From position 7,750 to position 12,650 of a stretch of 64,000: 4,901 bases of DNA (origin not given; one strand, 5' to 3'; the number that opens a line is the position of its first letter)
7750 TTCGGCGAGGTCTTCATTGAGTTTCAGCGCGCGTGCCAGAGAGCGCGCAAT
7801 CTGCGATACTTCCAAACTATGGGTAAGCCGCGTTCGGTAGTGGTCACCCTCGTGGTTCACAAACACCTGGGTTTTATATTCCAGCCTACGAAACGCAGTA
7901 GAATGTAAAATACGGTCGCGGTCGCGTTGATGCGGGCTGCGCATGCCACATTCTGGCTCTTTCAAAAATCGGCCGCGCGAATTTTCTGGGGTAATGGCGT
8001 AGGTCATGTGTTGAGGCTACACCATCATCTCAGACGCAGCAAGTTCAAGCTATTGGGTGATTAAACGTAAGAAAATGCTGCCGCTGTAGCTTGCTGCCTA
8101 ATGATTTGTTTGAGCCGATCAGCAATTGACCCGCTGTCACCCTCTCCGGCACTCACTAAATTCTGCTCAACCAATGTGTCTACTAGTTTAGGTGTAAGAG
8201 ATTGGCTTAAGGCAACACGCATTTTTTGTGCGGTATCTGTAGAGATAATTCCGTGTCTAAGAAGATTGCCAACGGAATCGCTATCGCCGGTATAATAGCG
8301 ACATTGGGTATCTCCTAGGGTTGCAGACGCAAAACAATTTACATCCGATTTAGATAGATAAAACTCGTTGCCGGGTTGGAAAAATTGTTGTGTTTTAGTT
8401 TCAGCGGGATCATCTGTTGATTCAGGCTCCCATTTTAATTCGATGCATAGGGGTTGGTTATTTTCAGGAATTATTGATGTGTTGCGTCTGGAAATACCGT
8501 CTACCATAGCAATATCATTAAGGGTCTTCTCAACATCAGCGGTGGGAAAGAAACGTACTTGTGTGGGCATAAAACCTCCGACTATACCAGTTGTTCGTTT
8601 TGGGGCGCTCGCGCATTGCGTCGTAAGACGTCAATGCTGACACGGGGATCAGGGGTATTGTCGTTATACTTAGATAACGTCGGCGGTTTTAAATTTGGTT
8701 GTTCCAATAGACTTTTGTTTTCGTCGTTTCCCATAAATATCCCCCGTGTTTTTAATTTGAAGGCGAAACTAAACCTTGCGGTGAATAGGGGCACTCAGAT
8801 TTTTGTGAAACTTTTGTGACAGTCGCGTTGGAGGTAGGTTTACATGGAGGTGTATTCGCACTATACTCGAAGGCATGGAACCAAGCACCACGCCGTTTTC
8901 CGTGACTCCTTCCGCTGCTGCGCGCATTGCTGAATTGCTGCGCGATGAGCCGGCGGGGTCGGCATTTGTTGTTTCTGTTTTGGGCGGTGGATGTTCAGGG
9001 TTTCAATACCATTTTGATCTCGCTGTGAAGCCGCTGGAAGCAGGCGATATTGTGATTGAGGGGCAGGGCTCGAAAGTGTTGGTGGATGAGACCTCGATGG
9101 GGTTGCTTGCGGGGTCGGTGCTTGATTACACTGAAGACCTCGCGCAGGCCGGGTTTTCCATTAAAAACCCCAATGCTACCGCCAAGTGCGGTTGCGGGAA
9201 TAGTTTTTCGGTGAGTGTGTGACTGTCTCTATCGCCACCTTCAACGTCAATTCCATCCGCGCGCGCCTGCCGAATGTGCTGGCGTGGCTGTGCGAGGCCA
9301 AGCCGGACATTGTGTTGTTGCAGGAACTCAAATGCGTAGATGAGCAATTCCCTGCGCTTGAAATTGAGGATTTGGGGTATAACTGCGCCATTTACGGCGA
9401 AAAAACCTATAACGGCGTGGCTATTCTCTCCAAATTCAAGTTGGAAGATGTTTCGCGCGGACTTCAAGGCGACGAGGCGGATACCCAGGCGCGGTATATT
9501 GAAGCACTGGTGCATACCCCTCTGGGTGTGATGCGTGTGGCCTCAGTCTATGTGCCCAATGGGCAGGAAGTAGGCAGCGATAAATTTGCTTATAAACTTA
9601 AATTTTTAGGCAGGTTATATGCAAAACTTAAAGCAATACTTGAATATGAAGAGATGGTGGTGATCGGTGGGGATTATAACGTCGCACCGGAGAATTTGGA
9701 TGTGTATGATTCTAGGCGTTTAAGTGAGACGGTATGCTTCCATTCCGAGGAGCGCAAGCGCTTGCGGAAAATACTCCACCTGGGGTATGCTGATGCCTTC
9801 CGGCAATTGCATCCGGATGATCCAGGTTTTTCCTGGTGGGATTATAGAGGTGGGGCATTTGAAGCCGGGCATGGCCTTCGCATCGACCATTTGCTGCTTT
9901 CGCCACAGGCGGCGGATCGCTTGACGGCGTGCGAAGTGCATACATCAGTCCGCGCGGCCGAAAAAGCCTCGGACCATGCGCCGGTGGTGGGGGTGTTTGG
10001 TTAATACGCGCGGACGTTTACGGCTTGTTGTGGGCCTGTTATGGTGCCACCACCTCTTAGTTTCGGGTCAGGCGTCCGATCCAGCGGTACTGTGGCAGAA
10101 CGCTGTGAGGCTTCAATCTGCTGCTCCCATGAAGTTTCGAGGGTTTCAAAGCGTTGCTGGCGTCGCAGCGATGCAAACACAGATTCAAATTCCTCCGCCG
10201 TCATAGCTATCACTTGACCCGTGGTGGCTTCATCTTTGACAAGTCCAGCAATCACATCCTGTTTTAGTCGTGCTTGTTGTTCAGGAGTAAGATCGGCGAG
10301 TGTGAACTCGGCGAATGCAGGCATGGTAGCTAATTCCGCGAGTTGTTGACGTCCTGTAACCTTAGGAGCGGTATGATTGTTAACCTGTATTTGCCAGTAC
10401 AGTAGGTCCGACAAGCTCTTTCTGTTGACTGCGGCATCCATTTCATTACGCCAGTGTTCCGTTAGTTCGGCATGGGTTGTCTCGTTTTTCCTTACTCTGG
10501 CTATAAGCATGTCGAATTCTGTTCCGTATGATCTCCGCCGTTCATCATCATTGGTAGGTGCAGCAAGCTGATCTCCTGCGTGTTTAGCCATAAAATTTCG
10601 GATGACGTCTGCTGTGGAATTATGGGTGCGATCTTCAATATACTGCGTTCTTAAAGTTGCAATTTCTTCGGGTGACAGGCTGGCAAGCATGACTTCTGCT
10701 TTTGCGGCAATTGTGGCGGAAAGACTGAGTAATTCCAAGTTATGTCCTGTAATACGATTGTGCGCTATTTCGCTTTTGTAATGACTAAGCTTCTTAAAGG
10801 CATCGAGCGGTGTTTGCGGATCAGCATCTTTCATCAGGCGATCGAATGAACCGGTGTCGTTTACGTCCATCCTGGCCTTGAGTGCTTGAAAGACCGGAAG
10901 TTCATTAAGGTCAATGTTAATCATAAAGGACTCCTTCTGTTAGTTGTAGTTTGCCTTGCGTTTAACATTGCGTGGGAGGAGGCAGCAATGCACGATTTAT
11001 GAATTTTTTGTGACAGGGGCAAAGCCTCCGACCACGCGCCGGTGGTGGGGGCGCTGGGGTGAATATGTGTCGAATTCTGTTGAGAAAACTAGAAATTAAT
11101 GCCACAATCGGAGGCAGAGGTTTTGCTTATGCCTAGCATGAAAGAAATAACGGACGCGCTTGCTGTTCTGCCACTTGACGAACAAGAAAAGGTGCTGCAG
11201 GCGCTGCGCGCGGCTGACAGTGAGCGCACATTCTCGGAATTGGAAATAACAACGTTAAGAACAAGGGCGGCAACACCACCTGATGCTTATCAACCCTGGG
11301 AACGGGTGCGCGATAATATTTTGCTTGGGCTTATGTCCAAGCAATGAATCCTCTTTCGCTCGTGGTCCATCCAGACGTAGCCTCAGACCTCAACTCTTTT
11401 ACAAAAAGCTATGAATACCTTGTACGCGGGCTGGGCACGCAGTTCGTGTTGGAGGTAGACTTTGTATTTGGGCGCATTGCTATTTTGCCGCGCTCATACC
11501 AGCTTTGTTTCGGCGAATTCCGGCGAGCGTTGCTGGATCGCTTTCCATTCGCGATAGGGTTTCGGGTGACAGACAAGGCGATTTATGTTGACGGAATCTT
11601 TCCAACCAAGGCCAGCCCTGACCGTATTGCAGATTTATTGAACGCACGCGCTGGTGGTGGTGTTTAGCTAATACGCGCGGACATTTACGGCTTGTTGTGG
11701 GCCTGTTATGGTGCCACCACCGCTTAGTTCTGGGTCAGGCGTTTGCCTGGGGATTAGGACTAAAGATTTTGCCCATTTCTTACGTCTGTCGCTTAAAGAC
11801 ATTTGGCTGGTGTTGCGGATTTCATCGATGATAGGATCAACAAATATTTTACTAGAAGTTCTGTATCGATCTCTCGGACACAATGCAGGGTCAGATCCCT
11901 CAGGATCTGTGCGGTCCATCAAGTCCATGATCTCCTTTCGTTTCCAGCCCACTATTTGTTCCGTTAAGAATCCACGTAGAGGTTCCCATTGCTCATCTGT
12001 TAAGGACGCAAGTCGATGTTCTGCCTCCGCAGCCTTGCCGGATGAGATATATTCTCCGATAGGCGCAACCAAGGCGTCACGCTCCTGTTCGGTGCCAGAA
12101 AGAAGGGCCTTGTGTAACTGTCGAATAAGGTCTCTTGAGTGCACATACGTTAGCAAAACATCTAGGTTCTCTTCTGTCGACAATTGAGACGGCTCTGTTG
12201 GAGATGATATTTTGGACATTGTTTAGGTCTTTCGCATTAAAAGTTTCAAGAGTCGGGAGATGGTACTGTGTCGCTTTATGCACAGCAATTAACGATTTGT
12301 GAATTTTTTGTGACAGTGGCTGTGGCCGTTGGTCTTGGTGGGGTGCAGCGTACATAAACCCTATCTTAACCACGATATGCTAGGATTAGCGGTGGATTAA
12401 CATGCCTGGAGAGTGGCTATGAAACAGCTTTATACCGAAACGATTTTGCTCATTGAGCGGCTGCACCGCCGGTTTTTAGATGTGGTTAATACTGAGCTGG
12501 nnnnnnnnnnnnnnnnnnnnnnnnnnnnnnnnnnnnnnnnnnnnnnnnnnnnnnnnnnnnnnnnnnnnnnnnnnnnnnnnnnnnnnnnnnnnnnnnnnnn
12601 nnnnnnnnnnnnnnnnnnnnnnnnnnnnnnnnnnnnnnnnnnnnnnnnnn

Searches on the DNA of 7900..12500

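Call 82: search_rna_families(source=window, start=7900, end=12500, threshold=evalue, max_evalue=1)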
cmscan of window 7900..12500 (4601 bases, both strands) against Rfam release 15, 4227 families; matches with E-value up to 1: 1.
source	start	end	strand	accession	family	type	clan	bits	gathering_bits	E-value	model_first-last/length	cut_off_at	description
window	7985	8034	+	RF02263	MAT2A_D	Cis-reg;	-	22.1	32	0.18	1-41/41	no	MAT2A 3'UTR stem loop D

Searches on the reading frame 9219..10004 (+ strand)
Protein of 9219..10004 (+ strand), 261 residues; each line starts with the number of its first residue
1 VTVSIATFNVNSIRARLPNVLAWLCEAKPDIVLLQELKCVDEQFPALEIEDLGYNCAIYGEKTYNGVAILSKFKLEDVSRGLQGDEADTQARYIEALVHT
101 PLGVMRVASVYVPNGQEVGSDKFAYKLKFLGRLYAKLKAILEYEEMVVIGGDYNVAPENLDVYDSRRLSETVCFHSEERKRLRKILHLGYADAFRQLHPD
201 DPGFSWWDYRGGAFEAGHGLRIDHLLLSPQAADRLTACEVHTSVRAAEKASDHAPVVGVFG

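Call 6: search_protein_families(library=pfam, proteins=[window:9219-10004:+], max_evalue=0.1)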
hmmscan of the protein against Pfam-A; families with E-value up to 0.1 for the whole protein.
window:9219-10004:+ (261 aa): 1 family
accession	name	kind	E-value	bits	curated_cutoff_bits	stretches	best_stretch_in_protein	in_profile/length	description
PF03372.29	Exo_endo_phos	-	3.9e-26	92.6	24.5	1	6-253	1-225/225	Endonuclease/Exonuclease/phosphatase family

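Call 13: find_related_loci(query=window:9219-10004:+, collection=genome_contigs, flank=10000)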
Query window:9219-10004:+ (261 aa) in genome_contigs; peptide patterns used: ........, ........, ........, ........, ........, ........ (x = any residue, [..] = any of these).
140 stretches matched a pattern; 44 encode a relative of the query (tblastn E <= 1e-3); 44 distinct loci.
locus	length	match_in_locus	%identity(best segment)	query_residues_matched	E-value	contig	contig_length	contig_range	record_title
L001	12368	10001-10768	60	1-256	7e-102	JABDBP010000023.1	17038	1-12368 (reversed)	MAG: Alphaproteobacteria bacterium isolate BWOrgHeat_Nextera43_MAG3 3300020776.a:Ga0206927_1118, whole genome shotgun se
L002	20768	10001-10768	51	2-261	6e-89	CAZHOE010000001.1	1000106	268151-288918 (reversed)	MAG TPA_asm: uncultured Micavibrio sp. isolate SRP062349_co2_98 genome assembly, contig: NODE_3_length_1000106_cov_25.54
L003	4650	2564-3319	50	1-256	8e-86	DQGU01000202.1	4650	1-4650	MAG TPA_asm: Rhodospirillaceae bacterium isolate UBA8982 contig_29218, whole genome shotgun sequence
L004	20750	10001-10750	51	3-256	8e-86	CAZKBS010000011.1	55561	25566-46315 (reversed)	MAG TPA_asm: uncultured Micavibrio sp. isolate SRP290908_co2_99 genome assembly, contig: NODE_658_length_55561_cov_31.05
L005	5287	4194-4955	49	3-260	3e-85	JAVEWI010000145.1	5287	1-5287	MAG: Bdellovibrionales bacterium isolate BF4_141 NODE_56435_length_5287_cov_3.437791_Biofilm4, whole genome shotgun sequ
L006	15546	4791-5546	50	1-256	3e-84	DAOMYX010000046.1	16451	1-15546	MAG TPA_asm: Alphaproteobacteria bacterium isolate AMR_MDS_5615 NODE_1218_length_16451_cov_20.099110, whole genome shotg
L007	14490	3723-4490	51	1-260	4e-84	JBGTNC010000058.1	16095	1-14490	MAG: Alphaproteobacteria bacterium isolate JTS-RE379 k141_1655496, whole genome shotgun sequence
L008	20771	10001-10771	49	1-261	5e-84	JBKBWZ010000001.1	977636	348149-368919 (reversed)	MAG: Alphaproteobacteria bacterium isolate 21H_022.bin.44 NODE_2_length_977636_cov_9.062657, whole genome shotgun sequen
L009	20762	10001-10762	49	3-260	1e-83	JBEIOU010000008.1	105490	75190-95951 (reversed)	MAG: Micavibrio sp. isolate Sample-106-S6-bin-24 Sample_106_S6-bin_24-k141_880600, whole genome shotgun sequence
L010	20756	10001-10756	49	1-256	3e-83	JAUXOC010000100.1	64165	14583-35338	MAG: Alphaproteobacteria bacterium isolate C1_metabat.bin.32 C1_k141_86266, whole genome shotgun sequence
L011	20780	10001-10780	53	2-256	3e-83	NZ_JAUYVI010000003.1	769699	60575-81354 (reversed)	Dongia sedimenti strain R-7 R_7_scaffold3, whole genome shotgun sequence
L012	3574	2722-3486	52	2-257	7e-83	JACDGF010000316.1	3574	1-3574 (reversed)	MAG: Caulobacteraceae bacterium isolate MGR_bin405 SD2908_NODE_13592_length_3574_cov_0.906295, whole genome shotgun sequ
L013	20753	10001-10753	51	3-257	4e-80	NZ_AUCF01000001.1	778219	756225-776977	Azospirillum halopraeferens DSM 3675 G472DRAFT_scaffold00001.1_C, whole genome shotgun sequence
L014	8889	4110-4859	50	3-256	4e-79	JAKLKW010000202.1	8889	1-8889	MAG: Alphaproteobacteria bacterium isolate MAG.417 MAG.417-scaffold_3691, whole genome shotgun sequence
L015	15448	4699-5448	48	3-256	4e-78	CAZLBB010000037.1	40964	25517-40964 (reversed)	MAG TPA_asm: uncultured Rhodospirillaceae bacterium isolate binchicken_co130_47 genome assembly, contig: NODE_1255_lengt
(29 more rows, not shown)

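Call 29: find_related_loci(query=window:9219-10004:+, collection=metagenome_contigs, flank=6000)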
Query window:9219-10004:+ (261 aa) in metagenome_contigs; peptide patterns used: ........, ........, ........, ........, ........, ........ (x = any residue, [..] = any of these).
210 stretches matched a pattern; 70 encode a relative of the query (tblastn E <= 1e-3); 70 distinct loci.
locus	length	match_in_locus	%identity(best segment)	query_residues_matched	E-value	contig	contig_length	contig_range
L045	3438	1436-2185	63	3-256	3e-107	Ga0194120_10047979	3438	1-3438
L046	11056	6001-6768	60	1-256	4e-102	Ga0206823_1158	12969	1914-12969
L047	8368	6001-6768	60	1-256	4e-102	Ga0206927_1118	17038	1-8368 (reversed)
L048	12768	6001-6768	60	1-256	2e-100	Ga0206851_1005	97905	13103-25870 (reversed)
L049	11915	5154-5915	60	4-257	3e-98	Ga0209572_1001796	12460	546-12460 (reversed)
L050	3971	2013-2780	54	1-256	2e-92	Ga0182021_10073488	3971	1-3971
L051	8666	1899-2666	52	1-260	2e-90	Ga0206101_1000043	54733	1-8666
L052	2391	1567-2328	53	3-256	4e-93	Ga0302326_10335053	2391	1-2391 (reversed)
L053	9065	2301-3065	52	2-260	5e-88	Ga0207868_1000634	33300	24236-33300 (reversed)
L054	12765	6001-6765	52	2-260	5e-88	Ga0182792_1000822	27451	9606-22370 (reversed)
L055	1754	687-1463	53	2-256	4e-91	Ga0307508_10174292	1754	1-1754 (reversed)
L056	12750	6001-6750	51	3-256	2e-86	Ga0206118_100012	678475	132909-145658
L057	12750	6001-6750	51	3-256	4e-86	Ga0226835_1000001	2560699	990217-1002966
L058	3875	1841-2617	53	3-256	3e-85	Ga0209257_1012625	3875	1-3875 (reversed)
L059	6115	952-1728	53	3-256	1e-84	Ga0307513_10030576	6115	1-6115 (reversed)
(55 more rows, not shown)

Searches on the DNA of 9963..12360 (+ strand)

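Call 58: search_dna_similar(query=window:9963-12360:+, collection=plasmids, mode=distant, max_rows=10)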
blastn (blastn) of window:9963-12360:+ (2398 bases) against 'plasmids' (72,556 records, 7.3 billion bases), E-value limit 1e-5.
No match.
